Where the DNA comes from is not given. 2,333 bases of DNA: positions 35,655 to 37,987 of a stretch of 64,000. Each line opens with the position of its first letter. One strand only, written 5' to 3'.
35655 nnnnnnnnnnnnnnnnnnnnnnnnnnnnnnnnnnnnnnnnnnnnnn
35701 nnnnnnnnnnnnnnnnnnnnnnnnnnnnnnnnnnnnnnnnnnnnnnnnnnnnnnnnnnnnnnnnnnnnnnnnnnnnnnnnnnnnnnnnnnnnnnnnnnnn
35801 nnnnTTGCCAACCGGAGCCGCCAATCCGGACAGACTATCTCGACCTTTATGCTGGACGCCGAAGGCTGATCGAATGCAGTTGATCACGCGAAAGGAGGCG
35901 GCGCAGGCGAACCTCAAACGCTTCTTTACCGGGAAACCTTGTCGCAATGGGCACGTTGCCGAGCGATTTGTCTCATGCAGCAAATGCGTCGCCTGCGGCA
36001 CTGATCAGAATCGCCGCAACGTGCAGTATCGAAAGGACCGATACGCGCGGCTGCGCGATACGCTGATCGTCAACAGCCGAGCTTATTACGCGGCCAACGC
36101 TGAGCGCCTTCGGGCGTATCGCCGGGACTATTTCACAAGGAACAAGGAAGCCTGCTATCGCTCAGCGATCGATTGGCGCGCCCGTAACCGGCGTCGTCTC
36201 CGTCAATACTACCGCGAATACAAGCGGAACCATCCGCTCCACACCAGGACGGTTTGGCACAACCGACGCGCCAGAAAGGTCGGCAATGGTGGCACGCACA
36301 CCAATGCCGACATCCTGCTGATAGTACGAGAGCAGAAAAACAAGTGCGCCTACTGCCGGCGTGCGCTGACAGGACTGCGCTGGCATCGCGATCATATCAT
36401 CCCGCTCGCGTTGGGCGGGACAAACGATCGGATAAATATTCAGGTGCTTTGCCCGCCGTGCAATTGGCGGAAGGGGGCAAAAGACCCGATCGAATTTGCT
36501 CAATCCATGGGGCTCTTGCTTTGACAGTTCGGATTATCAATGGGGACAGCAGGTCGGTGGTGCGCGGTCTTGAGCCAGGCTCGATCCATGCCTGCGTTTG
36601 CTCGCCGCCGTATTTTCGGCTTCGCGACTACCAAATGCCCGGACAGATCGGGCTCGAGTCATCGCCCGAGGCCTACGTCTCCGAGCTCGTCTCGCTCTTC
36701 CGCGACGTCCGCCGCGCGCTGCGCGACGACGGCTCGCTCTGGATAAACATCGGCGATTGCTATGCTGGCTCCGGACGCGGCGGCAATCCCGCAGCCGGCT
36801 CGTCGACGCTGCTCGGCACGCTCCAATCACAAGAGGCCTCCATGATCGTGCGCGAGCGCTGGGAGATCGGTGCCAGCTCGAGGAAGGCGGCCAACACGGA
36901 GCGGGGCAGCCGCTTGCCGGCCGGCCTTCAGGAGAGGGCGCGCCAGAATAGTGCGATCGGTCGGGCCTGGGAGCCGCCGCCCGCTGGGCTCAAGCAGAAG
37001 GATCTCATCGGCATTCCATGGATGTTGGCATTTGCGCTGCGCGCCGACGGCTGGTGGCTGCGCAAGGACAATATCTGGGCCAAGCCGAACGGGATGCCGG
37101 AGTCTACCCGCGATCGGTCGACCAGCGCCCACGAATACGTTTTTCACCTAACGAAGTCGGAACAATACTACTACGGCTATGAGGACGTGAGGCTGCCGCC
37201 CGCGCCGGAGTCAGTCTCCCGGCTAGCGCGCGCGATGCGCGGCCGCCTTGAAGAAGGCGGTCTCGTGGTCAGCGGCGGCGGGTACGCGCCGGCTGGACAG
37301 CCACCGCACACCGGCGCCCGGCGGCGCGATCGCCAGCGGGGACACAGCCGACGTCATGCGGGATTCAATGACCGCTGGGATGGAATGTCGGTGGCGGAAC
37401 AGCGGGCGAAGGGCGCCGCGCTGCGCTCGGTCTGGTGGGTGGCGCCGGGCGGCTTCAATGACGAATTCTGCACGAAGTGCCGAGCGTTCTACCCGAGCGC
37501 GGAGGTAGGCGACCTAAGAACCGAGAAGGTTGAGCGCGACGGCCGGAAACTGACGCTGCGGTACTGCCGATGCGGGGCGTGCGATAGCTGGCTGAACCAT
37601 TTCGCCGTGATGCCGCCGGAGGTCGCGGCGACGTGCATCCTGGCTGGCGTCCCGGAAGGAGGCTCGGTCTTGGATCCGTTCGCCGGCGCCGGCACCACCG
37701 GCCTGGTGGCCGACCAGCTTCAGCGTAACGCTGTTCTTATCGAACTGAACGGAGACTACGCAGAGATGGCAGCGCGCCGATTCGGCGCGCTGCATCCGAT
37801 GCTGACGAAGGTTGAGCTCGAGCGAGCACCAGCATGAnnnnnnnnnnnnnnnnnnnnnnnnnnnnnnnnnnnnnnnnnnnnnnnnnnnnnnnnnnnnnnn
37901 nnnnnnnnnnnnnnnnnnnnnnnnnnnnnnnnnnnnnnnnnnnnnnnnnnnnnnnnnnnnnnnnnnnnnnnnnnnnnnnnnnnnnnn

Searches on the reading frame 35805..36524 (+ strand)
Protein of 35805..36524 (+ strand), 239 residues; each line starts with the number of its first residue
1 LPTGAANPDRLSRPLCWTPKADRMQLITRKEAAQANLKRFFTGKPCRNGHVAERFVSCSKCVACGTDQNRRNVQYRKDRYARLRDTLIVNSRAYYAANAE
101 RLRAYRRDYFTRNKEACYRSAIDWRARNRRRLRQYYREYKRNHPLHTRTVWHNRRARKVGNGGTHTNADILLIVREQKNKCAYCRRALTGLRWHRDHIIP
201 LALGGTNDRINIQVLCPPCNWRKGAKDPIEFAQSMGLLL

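Call 3: search_protein_families(library=pfam, proteins=[window:35805-36524:+], max_evalue=0.01)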
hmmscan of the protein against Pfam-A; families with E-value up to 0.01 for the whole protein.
window:35805-36524:+ (239 aa): 3 families
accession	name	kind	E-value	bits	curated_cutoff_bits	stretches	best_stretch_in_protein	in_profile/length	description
PF14279.12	HNH_5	-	1.9e-11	44.2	27.5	1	181-226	1-46/56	HNH endonuclease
PF01844.29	HNH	-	7.9e-10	39.2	21.4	1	181-225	1-46/47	HNH endonuclease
PF02945.21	Endonuclease_7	-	0.0037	17.6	23.6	1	166-231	11-72/82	Recombination endonuclease VII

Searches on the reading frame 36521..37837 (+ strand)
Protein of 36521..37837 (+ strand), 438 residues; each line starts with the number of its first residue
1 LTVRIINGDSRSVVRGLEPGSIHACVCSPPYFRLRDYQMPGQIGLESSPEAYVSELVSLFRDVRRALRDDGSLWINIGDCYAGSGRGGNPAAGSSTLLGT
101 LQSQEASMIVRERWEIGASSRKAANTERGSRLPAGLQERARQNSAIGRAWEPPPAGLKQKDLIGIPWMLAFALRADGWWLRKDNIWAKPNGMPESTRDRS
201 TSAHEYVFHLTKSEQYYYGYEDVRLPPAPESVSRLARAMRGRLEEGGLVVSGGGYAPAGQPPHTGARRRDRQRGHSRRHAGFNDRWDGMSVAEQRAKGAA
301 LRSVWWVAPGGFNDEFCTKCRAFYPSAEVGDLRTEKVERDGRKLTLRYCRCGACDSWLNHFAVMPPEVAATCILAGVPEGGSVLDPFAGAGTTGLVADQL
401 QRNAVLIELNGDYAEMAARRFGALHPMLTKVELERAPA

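Call 3: search_protein_families(library=pfam, proteins=[window:36521-37837:+], max_evalue=0.01)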
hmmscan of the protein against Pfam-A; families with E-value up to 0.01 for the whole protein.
window:36521-37837:+ (438 aa): 1 family
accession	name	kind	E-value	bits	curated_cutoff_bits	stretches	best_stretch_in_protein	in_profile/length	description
PF01555.25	N6_N4_Mtase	-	2.7e-38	132.6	26.7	1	22-418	1-220/221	DNA methylase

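Call 9: search_solved_structures(query=window:36521-37837:+, max_evalue=0.001, show_alignments=3)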
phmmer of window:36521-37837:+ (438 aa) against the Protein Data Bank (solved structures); distinct sequences matched with E-value up to 0.001: 10.
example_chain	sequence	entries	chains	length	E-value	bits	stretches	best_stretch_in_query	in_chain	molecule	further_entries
2zie_A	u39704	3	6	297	5.8e-17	65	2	4-87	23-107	Putative modification methylase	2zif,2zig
6pbd_A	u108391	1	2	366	3.4e-11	46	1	358-427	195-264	Modification methylase CcrMI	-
8urk_A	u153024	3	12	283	1.3e-09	40.8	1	359-424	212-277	Methyltransferase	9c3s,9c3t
9c3u_A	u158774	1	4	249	1.8e-09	40.4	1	359-424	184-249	Methyltransferase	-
8s9m_A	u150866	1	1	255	4.9e-08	35.6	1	358-422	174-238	DNA cytosine-N4 methyltransferase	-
8s9n_A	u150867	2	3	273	6.3e-08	35.3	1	358-422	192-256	DNA cytosine-N4 methyltransferase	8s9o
1g60_A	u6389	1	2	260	8.6e-08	34.8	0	358-417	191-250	Adenine-specific Methyltransferase MboIIA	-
5hek_A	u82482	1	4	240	0.0002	23.7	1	382-422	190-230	Adenine specific DNA methyltransferase (DpnA)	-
5hfj_A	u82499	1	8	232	0.00023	23.5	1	382-421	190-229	Adenine specific DNA methyltransferase (DpnA)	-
1boo_A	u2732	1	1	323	0.0003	23.1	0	380-421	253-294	PROTEIN (N-4 CYTOSINE-SPECIFIC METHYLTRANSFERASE PVU II)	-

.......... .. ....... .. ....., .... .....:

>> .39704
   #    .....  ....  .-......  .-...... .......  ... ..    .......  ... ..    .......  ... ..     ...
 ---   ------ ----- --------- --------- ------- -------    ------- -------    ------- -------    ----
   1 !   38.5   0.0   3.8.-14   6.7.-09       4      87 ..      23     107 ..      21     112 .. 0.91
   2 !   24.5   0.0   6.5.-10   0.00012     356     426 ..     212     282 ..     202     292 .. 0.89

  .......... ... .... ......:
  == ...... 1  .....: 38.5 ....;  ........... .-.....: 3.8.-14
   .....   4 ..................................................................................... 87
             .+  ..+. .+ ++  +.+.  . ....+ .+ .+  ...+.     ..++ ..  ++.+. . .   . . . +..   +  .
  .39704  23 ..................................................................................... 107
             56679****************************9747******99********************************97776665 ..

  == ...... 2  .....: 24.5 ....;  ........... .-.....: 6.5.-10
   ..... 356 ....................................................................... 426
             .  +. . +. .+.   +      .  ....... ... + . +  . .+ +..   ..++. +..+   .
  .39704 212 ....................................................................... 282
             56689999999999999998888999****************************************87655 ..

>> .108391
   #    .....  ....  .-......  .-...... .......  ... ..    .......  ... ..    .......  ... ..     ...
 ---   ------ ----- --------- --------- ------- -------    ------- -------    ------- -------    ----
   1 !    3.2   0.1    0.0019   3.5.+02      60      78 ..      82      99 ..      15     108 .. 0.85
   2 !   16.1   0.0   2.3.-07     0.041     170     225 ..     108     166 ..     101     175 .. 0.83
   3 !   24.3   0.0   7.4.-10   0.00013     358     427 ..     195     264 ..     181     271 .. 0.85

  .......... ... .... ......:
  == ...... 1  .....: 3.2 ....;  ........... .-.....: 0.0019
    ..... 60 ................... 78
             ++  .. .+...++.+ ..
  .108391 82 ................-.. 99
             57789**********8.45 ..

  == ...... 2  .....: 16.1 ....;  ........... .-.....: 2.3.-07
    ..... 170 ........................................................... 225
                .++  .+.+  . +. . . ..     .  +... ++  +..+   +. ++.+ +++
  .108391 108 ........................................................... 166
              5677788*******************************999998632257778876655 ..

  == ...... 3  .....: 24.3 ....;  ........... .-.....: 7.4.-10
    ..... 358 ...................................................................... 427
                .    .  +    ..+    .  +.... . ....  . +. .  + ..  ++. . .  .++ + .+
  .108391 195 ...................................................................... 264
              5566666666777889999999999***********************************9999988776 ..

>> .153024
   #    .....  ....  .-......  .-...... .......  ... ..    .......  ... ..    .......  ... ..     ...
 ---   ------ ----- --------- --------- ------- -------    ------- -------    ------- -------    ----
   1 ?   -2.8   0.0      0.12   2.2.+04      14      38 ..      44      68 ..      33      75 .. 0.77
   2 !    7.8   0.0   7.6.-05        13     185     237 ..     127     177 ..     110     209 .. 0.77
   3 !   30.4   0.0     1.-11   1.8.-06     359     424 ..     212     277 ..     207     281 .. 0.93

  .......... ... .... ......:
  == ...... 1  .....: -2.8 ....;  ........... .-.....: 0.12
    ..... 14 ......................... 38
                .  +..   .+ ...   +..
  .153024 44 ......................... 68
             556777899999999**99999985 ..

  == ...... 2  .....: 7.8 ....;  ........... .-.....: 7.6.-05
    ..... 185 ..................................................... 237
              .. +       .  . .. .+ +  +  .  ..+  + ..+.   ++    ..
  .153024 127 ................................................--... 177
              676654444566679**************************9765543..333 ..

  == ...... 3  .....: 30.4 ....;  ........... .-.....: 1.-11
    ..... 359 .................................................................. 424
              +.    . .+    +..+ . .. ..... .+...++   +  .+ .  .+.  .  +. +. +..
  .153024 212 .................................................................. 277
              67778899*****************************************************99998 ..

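Call 12: search_protein_families(library=phrogs, proteins=[window:36521-37837:+], max_evalue=0.001)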
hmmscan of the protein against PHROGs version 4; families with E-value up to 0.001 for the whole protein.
window:36521-37837:+ (438 aa): 9 families
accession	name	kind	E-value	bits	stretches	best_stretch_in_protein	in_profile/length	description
phrog_67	-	other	1.4e-52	180.7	1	1-429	122-351/743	DNA methyltransferase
phrog_498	-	other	2.3e-14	53.9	1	360-424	359-423/633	DNA methyltransferase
phrog_3008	-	other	3.6e-11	43.8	1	360-421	150-211/244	DNA methyltransferase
phrog_12517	-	unknown function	6.2e-11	43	1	375-412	101-138/316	-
phrog_6025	-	other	3.9e-08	34.1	1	3-80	12-86/192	DNA methyltransferase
phrog_18146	-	other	8.2e-07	29.3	1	364-410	53-100/452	DNA methyltransferase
phrog_23148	-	unknown function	2.2e-05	25.6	1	324-423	53-148/165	-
phrog_8769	-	other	0.00039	21.2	1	380-421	12-53/71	methyltransferase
phrog_23085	-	unknown function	0.00061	20.5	1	359-422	43-106/138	-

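Call 13: search_protein_families(library=ncbifam, proteins=[window:36521-37837:+], max_evalue=0.001)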
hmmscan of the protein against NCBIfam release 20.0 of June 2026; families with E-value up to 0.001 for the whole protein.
window:36521-37837:+ (438 aa): 3 families
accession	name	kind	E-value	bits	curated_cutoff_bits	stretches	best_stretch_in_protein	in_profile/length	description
NF050803.1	DnaMtaseCcrMCaul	equivalog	4.8e-18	65.2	830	2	365-428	191-254/350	adenine-specific DNA-methyltransferase CcrM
NF008572.0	PRK11524.1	equivalog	7.6e-13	48.2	292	1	355-423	190-258/294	adenine-specific DNA-methyltransferase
NF010253.0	PRK13699.1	subfamily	0.00038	20.2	244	0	381-426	165-210/226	DNA methyltransferase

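Call 95: search_protein_families(library=padloc, proteins=[window:36521-37837:+], max_evalue=0.001)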
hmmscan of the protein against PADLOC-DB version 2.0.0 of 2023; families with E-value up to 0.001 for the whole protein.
window:36521-37837:+ (438 aa): 40 families (the best 25 are shown)
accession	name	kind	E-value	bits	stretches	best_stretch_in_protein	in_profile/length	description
PDLC03387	MTase_II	-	3.6e-82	273.8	2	148-424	110-278/289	Type II methyltransferase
PDLC03252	MTase_II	-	2.2e-61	206.2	3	150-224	190-265/365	Type II methyltransferase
PDLC03336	MTase_II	-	2.2e-49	166.7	3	144-231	110-198/421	Type II methyltransferase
PDLC03316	MTase_II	-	2.3e-34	117.1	2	5-84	40-117/390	Type II methyltransferase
PDLC03303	MTase_II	-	1e-32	111.5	2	4-82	5-83/668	Type II methyltransferase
PDLC03309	MTase_II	-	4.5e-32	109.3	3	156-211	190-246/353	Type II methyltransferase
PDLC03353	MTase_II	-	4.4e-22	76.9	2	356-421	185-250/260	Type II methyltransferase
PDLC03371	MTase_II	-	5.2e-20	70.1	1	359-423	190-254/260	Type II methyltransferase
PDLC03259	MTase_II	-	1.9e-19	67.8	2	3-84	4-84/423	Type II methyltransferase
PDLC03299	MTase_II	-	6.7e-18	63.2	1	358-422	194-258/296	Type II methyltransferase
PDLC03216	MTase_II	-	2e-17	61.2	2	365-427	199-261/364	Type II methyltransferase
PDLC03738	oMTase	-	5.8e-16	56.2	2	366-427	210-271/376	orphan methyltransferase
PDLC03350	MTase_II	-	1.4e-15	55.5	2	358-423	232-297/312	Type II methyltransferase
PDLC03320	MTase_II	-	1.8e-14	51.6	1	359-427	212-280/289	Type II methyltransferase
PDLC03260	MTase_II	-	5.9e-11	39.9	2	5-81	12-83/349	Type II methyltransferase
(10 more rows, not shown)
